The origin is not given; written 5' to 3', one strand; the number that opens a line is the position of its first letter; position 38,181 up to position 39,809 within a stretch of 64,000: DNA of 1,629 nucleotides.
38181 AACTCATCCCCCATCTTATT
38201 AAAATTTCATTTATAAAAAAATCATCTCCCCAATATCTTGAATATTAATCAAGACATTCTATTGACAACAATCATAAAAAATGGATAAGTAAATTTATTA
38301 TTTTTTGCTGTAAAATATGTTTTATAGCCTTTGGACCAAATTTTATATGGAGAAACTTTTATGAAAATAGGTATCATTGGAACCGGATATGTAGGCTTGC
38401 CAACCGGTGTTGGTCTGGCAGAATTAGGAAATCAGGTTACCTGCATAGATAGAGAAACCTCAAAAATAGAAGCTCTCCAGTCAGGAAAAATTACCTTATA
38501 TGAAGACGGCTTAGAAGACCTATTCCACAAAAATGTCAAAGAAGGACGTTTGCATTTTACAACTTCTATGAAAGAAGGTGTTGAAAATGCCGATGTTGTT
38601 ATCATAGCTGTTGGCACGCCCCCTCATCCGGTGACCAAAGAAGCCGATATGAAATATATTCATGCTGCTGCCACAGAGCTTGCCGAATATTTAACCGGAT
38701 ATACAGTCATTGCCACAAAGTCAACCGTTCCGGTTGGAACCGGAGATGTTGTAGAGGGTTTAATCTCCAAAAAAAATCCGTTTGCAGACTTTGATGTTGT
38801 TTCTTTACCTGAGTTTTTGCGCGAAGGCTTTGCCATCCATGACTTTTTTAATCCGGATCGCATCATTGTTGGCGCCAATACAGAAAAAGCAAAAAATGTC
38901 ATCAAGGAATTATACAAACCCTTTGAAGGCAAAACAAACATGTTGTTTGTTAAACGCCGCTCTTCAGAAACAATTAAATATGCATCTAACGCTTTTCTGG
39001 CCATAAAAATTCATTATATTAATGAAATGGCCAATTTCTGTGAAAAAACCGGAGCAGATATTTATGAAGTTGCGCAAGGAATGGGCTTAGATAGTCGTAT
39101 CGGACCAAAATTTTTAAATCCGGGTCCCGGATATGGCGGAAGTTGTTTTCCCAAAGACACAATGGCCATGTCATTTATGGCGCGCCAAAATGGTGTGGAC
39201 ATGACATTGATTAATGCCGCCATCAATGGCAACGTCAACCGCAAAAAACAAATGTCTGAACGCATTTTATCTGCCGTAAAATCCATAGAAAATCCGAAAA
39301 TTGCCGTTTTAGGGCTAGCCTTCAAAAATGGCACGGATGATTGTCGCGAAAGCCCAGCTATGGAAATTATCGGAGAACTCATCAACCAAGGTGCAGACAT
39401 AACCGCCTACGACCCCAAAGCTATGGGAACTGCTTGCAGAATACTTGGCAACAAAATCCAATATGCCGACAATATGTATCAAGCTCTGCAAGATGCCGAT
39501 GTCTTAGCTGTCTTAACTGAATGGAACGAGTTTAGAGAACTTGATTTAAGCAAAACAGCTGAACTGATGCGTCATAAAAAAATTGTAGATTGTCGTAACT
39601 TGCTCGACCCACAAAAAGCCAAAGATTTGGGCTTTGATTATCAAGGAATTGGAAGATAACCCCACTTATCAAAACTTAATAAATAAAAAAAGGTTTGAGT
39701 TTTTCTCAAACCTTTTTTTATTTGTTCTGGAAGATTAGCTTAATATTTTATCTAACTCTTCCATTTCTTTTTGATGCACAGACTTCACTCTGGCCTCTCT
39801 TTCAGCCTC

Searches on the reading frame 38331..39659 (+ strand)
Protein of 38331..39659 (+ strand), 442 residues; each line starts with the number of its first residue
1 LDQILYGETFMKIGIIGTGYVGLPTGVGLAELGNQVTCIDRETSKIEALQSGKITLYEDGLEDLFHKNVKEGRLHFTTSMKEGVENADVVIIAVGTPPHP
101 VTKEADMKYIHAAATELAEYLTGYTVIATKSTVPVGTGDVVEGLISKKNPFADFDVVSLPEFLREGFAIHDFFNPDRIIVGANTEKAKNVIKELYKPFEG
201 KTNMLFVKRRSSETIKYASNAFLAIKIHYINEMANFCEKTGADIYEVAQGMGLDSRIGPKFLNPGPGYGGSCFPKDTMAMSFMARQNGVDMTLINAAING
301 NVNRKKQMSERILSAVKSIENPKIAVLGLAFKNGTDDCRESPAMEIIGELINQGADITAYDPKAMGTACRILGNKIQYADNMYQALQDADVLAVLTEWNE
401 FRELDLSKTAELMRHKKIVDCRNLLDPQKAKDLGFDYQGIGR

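Call 7: search_protein_families(library=pfam, proteins=[window:38331-39659:+], max_evalue=0.01)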
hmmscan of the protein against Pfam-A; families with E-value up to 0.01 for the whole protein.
window:38331-39659:+ (442 aa): 14 families
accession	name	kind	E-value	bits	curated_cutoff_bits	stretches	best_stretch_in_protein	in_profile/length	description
PF03721.20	UDPG_MGDP_dh_N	-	9.1e-64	214.9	27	1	11-194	1-187/187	UDP-glucose/GDP-mannose dehydrogenase family, NAD binding domain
PF00984.24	UDPG_MGDP_dh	-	2.7e-36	124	25.4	1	210-301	1-92/94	UDP-glucose/GDP-mannose dehydrogenase family, central domain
PF03720.21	UDPG_MGDP_dh_C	-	7e-36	123.2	30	1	325-427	1-103/103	UDP-glucose/GDP-mannose dehydrogenase family, UDP binding domain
PF03807.23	F420_oxidored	-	5.1e-08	33.8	21.6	1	12-95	1-68/94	NADP oxidoreductase coenzyme F420-dependent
PF02558.23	ApbA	-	1.2e-06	28.7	22.2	1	13-94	1-74/150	Ketopantoate reductase PanE/ApbA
PF03446.21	NAD_binding_2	-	1.8e-06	28.5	21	1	12-99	1-68/161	NAD binding domain of 6-phosphogluconate dehydrogenase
PF07992.20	Pyr_redox_2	-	4.1e-05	23.6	26.1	1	12-116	144-258/291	Pyridine nucleotide-disulphide oxidoreductase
PF01262.27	AlaDh_PNT_C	-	0.00022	21.2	23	1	12-100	30-106/214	Alanine dehydrogenase/PNT, C-terminal domain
PF00070.33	Pyr_redox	-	0.00037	21.4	22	1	12-43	1-32/82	Pyridine nucleotide-disulphide oxidoreductase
PF01210.29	NAD_Gly3P_dh_N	-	0.00074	20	23.1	0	12-96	1-79/158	NAD-dependent glycerol-3-phosphate dehydrogenase N-terminus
PF13241.12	NAD_binding_7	-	0.0014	19.6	22.1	0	12-96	9-71/104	Putative NAD(P)-binding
PF02254.24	TrkA_N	-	0.0015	19.2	23.8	0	14-95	2-71/116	TrkA-N domain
PF02737.24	3HCDH_N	-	0.0027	18.1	22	1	12-94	1-86/180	3-hydroxyacyl-CoA dehydrogenase, NAD binding domain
PF02826.25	2-Hacid_dh_C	-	0.008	16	25.1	0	11-53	37-79/178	D-isomer specific 2-hydroxyacid dehydrogenase, NAD binding domain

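Call 9: find_encoding_contigs(protein=window:38361-39659:+, flank=10000, max_places=10)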
Protein window:38361-39659:+ (432 aa): no gene with exactly this product is on record in the collection.

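Call 11: find_related_loci(query=window:38361-39659:+, collection=genome_contigs, flank=10000)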
Query window:38361-39659:+ (432 aa) in genome_contigs; peptide patterns used: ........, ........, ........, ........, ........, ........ (x = any residue, [..] = any of these).
434 stretches matched a pattern; 344 encode a relative of the query (tblastn E <= 1e-3); the best 80 are kept; 80 distinct loci.
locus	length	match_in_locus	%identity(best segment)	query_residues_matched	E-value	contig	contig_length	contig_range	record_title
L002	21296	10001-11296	89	1-432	0e+0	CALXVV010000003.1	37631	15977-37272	MAG: uncultured Alphaproteobacteria bacterium isolate E04__bin378 genome assembly, contig: E04__k127_655806, whole genom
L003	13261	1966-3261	87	1-432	0e+0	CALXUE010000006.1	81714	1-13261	MAG: uncultured Alphaproteobacteria bacterium isolate BRZ_MQ__bin8 genome assembly, contig: BRZ_MQ__NODE_394_length_8171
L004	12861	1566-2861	86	1-432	0e+0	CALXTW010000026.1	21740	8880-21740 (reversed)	MAG: uncultured Alphaproteobacteria bacterium isolate BRZ_RR__bin74 genome assembly, contig: BRZ_RR__NODE_2982_length_21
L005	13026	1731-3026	86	1-432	0e+0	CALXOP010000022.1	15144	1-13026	MAG: uncultured Alphaproteobacteria bacterium isolate E12__bin290 genome assembly, contig: E12__k127_5479038, whole geno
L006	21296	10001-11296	86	1-432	0e+0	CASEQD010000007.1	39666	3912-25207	uncultured proteobacterium isolate A106_L4_349349_idba_bin.46 genome assembly, contig: A106_L4_349349_idba_bin.46.fa_sca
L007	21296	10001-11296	84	1-432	0e+0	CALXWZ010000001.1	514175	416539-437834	MAG: uncultured Alphaproteobacteria bacterium isolate BRZ_CI__bin89 genome assembly, contig: BRZ_CI__NODE_3_length_51417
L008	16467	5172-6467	84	1-432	0e+0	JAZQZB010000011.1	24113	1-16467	MAG: Alphaproteobacteria bacterium isolate T1900045158_TC20190152.MAGScoT_cleanbin_000010 SGB_5000_k141_2151422, whole g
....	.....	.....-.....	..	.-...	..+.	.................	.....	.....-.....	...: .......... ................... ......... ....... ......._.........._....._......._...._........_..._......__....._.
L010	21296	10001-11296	84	1-432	0e+0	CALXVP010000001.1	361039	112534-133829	MAG: uncultured Alphaproteobacteria bacterium isolate BRZ_DT__bin56 genome assembly, contig: BRZ_DT__NODE_5_length_36103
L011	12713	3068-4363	84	1-432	0e+0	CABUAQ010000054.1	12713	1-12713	MAG TPA_asm: uncultured bacterium isolate MGYG-HGUT-03829 genome assembly, contig: GUT_GENOME244953_54, whole genome sho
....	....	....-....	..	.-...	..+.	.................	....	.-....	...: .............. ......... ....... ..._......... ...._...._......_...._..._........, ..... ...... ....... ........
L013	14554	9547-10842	82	1-432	0e+0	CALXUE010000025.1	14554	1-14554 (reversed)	MAG: uncultured Alphaproteobacteria bacterium isolate BRZ_MQ__bin8 genome assembly, contig: BRZ_MQ__NODE_3614_length_145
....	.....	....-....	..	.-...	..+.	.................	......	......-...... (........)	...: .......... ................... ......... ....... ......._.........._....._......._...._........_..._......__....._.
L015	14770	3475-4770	84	1-432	0e+0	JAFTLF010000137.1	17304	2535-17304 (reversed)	MAG: Alphaproteobacteria bacterium isolate RGIG3920 Roe_deer_Cecum-3__c604729, whole genome shotgun sequence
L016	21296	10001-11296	83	1-432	0e+0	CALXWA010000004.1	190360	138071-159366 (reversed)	MAG: uncultured Alphaproteobacteria bacterium isolate BRZ_FL__bin18 genome assembly, contig: BRZ_FL__NODE_115_length_190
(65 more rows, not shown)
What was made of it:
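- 38361..39659 (+): ugd (UDP-glucose dehydrogenase), the right chromosomal flank. It is not part of the element. Pfam (call 7); 80 orthologous loci (call 11).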

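Call 15: find_encoding_contigs(protein=window:38331-39659:+, flank=10000, max_places=10)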
Protein window:38331-39659:+ (442 aa): 4 contigs read that carry it; 3 places shown.
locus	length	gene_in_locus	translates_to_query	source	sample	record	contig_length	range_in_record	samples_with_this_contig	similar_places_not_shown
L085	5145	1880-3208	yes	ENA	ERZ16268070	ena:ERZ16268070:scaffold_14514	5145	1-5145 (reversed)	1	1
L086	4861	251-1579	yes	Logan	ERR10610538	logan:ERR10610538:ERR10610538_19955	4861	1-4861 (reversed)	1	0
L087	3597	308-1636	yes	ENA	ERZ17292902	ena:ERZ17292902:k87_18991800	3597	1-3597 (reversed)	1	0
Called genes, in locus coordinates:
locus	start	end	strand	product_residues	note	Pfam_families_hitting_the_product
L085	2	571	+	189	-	?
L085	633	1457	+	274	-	-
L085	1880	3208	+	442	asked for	PF02558:ApbA (weak), PF03446:NAD_binding_2 (faint), PF03721:UDPG_MGDP_dh_N, PF03807:F420_oxidored (faint), PF00984:UDPG_MGDP_dh, PF03720:UDPG_MGDP_dh_C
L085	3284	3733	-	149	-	-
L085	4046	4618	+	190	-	-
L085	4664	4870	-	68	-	-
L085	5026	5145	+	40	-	?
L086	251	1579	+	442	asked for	PF02558:ApbA (weak), PF03446:NAD_binding_2 (faint), PF03721:UDPG_MGDP_dh_N, PF03807:F420_oxidored (faint), PF00984:UDPG_MGDP_dh, PF03720:UDPG_MGDP_dh_C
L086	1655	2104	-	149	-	-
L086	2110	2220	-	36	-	-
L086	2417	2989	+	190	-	-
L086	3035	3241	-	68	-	-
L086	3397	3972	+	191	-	-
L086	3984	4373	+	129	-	-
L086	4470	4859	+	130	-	?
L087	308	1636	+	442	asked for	PF02558:ApbA (weak), PF03446:NAD_binding_2 (faint), PF03721:UDPG_MGDP_dh_N, PF03807:F420_oxidored (faint), PF00984:UDPG_MGDP_dh, PF03720:UDPG_MGDP_dh_C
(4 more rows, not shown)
